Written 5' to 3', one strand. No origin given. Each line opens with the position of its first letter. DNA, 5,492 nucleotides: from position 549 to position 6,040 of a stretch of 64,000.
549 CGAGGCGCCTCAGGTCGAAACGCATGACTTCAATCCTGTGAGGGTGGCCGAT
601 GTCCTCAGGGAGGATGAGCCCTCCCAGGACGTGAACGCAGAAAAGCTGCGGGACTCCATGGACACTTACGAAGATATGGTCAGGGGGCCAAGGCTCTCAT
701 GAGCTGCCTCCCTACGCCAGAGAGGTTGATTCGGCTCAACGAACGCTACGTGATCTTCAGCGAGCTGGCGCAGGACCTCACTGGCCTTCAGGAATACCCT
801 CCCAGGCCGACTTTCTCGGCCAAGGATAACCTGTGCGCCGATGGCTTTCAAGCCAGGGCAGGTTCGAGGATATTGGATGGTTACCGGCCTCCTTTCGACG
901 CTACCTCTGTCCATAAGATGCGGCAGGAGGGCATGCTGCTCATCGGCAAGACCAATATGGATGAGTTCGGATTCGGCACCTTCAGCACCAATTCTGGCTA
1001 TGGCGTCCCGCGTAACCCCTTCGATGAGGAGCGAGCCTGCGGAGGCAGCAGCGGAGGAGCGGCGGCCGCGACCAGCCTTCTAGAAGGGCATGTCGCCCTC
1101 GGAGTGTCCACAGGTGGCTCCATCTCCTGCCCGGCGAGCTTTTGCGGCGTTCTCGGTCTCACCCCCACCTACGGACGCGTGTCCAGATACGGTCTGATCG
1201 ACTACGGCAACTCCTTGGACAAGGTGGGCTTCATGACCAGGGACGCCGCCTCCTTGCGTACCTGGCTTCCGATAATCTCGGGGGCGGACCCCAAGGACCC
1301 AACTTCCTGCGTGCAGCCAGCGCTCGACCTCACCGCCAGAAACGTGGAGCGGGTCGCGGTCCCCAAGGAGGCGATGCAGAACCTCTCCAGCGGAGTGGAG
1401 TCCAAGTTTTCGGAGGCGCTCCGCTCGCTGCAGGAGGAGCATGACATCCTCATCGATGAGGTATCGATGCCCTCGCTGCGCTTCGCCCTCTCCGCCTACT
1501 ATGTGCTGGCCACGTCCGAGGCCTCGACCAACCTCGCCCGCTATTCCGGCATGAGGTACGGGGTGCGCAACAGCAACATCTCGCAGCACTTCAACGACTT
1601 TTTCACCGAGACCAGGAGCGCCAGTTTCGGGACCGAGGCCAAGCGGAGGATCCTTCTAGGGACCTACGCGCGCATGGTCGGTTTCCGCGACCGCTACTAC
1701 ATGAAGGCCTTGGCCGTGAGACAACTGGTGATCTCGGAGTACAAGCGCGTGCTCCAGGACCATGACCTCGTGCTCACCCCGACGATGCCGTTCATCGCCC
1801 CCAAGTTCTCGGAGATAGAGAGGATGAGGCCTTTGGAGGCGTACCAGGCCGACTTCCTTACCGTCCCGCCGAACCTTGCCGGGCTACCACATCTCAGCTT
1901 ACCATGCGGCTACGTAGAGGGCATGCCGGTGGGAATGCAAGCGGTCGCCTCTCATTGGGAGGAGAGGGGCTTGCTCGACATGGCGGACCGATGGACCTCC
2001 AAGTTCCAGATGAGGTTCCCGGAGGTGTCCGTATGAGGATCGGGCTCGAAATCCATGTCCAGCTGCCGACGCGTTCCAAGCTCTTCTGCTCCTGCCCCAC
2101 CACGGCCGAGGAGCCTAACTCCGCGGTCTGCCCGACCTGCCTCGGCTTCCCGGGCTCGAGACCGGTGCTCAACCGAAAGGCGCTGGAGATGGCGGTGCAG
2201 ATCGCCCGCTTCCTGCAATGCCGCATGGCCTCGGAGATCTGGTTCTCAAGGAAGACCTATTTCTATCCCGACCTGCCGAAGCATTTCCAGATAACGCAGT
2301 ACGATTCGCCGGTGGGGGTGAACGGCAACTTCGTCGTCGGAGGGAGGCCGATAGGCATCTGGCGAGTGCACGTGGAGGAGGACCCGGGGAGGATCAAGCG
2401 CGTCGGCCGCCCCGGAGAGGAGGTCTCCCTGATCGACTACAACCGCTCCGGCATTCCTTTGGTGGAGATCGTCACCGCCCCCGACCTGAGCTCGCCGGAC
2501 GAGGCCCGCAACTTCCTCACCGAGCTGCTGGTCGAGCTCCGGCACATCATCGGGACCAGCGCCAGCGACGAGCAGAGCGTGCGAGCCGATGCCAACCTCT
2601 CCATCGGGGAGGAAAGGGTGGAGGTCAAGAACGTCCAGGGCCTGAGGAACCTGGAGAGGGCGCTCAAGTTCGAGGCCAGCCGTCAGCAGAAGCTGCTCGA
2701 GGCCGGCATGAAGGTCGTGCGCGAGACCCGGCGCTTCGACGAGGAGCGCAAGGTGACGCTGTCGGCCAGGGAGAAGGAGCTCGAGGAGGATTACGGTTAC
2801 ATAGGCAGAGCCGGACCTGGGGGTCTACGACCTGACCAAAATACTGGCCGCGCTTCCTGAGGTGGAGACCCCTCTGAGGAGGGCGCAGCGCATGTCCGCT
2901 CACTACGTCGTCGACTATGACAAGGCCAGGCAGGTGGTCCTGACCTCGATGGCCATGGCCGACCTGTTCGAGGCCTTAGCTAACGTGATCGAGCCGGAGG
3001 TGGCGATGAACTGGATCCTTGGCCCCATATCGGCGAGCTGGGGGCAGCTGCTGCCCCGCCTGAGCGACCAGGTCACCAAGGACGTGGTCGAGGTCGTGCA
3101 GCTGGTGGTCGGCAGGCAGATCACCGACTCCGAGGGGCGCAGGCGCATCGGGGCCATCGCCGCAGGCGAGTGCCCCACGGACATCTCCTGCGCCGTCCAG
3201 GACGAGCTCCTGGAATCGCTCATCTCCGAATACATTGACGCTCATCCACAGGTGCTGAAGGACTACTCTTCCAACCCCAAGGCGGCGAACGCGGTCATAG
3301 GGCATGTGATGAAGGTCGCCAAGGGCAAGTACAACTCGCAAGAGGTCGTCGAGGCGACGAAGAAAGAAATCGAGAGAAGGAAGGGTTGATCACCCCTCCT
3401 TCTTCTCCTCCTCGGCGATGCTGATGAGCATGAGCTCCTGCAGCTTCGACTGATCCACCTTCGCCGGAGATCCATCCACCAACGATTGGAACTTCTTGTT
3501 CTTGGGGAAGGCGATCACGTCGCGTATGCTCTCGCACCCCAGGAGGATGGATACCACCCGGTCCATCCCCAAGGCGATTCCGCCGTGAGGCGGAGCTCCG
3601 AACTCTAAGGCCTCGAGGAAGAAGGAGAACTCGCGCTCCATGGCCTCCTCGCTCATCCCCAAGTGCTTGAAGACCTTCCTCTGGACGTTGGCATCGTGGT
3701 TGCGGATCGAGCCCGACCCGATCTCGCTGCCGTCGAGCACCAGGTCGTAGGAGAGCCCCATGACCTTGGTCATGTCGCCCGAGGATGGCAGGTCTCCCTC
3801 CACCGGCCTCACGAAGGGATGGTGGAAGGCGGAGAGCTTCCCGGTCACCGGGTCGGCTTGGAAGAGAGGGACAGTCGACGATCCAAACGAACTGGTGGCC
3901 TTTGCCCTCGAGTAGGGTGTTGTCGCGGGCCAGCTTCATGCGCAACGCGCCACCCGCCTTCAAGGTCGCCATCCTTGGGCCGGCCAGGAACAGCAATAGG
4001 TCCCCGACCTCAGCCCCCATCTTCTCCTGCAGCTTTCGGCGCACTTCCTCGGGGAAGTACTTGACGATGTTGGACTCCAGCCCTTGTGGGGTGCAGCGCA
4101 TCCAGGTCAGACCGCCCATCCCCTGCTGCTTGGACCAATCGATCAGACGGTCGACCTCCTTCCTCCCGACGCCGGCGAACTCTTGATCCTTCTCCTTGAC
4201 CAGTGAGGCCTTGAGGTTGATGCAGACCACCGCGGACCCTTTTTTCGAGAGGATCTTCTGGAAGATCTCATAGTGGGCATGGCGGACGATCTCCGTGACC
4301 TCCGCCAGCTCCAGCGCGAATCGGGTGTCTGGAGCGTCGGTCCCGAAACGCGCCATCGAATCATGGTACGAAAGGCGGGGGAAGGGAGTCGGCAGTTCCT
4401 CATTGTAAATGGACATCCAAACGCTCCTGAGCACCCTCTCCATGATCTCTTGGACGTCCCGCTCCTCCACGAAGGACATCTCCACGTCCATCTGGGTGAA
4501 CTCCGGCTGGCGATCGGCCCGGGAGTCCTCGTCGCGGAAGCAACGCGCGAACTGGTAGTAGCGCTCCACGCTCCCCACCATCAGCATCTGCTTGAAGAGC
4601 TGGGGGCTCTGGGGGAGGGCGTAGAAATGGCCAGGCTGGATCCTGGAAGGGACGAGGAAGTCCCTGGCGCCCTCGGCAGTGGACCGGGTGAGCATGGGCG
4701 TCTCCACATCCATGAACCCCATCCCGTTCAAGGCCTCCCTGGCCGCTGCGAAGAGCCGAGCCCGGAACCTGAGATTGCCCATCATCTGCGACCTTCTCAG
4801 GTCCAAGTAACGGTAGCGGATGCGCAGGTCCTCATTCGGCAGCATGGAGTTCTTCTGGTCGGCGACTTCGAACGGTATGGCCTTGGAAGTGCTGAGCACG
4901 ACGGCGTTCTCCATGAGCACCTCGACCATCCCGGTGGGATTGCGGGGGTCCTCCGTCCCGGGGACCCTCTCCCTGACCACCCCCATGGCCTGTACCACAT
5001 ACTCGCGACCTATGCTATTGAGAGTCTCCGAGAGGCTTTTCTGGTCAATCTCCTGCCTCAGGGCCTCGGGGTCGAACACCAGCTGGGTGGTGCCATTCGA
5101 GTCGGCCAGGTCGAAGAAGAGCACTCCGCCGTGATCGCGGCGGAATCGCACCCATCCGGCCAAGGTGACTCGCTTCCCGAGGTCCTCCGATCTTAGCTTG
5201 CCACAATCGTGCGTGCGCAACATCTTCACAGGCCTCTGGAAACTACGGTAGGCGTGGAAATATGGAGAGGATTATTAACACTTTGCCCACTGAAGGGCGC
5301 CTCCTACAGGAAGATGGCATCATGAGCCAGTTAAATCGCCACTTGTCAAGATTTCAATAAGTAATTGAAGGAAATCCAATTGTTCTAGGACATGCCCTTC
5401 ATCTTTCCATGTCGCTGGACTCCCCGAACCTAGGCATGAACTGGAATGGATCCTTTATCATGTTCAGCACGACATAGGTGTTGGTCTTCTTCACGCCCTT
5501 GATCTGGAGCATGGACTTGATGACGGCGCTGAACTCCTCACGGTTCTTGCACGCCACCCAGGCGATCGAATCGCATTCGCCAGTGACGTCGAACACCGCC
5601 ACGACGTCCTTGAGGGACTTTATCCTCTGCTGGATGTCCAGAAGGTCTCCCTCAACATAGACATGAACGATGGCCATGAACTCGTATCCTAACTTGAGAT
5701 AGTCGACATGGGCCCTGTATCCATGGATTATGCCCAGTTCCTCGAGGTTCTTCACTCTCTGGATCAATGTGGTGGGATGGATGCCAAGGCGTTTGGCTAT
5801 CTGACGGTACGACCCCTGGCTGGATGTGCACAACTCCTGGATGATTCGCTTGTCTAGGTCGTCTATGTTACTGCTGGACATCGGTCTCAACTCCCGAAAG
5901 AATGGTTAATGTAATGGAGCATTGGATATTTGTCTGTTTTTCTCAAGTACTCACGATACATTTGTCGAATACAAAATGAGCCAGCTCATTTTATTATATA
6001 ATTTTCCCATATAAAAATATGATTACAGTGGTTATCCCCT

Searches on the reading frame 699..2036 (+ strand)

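Call 48: search_protein_families(library=pfam, proteins=[window:699-2036:+], max_evalue=0.000001)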
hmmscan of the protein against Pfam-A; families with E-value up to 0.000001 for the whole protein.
window:699-2036:+ (445 aa): 1 family
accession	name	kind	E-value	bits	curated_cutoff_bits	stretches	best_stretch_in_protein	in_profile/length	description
PF01425.27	Amidase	-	1.1e-101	341.5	27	1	40-426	53-445/445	Amidase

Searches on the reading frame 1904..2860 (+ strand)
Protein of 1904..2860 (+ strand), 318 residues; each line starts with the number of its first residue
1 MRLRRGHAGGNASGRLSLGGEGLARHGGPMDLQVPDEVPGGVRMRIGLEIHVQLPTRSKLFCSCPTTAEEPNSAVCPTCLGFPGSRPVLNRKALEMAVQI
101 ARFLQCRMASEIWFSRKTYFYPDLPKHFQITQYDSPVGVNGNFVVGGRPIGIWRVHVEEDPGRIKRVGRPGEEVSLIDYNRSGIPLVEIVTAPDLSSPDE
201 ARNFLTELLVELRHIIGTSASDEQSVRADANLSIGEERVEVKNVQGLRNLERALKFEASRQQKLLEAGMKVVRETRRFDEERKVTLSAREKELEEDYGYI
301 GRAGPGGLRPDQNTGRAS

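Call 48: search_protein_families(library=pfam, proteins=[window:1904-2860:+], max_evalue=0.000001)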
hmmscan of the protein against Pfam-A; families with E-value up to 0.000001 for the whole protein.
window:1904-2860:+ (318 aa): 1 family
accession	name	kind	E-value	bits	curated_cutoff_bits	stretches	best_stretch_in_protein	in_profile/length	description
PF02934.20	GatB_N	-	5.9e-81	272.1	23.4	1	45-300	2-261/277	GatB/GatE catalytic domain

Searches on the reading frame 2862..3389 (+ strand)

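Call 101: search_protein_families(library=pfam, proteins=[window:2862-3389:+], max_evalue=0.0001)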
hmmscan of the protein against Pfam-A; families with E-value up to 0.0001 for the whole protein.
window:2862-3389:+ (175 aa): 1 family
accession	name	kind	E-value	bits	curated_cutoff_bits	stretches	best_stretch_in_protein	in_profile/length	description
PF02637.23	GatB_Yqey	-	7e-13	49.1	27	1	34-170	1-148/148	GatB domain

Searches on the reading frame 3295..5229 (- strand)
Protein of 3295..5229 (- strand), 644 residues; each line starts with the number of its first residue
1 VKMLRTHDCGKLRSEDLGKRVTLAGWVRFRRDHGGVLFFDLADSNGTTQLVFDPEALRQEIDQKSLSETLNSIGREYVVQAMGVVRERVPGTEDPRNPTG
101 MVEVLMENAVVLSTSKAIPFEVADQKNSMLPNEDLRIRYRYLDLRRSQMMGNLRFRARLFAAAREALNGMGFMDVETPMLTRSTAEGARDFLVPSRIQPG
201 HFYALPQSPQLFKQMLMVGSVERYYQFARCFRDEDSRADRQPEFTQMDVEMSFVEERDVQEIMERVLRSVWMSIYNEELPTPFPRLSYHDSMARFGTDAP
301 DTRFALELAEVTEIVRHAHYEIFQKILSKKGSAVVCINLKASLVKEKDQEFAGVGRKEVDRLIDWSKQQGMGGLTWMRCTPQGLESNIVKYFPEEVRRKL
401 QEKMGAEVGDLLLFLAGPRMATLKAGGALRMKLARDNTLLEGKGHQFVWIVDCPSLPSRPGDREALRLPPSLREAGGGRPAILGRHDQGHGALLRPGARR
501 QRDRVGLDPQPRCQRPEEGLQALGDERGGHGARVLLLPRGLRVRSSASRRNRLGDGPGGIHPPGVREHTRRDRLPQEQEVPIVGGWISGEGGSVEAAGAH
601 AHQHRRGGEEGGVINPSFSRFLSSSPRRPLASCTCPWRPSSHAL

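Call 48: search_protein_families(library=pfam, proteins=[window:3295-5229:-], max_evalue=0.000001)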
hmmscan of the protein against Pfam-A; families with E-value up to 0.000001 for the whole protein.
window:3295-5229:- (644 aa): 3 families
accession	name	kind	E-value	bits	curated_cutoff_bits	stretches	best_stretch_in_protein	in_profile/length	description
PF00152.25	tRNA-synt_2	-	3.8e-70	236.8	25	1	132-455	1-200/308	tRNA synthetases class II (D, K and N)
PF02938.19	GAD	-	3.1e-13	50.2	23.4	1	350-423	19-92/95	GAD domain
PF01336.31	tRNA_anti-codon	-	2.6e-12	46.9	27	1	21-92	1-63/75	OB-fold nucleic acid binding domain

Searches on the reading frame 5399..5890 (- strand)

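Call 101: search_protein_families(library=pfam, proteins=[window:5399-5890:-], max_evalue=0.0001)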
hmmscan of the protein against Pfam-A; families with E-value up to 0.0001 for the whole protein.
window:5399-5890:- (163 aa): 5 families
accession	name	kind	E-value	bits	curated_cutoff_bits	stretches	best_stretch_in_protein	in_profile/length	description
PF01037.27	AsnC_trans_reg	-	1.9e-13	50.6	25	1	75-143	1-72/73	Lrp/AsnC ligand binding domain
PF13412.12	HTH_24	-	2e-09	37.3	21.9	1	10-55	2-47/48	Winged helix-turn-helix DNA-binding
PF13404.12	HTH_AsnC-type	-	5e-09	36.3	27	1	9-50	1-42/42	AsnC-type helix-turn-helix domain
PF13556.12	HTH_30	-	3.1e-06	27.3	27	1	23-52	10-39/59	PucR C-terminal helix-turn-helix domain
PF13730.12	HTH_36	-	1.1e-05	25.5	25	1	9-55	3-55/55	Helix-turn-helix domain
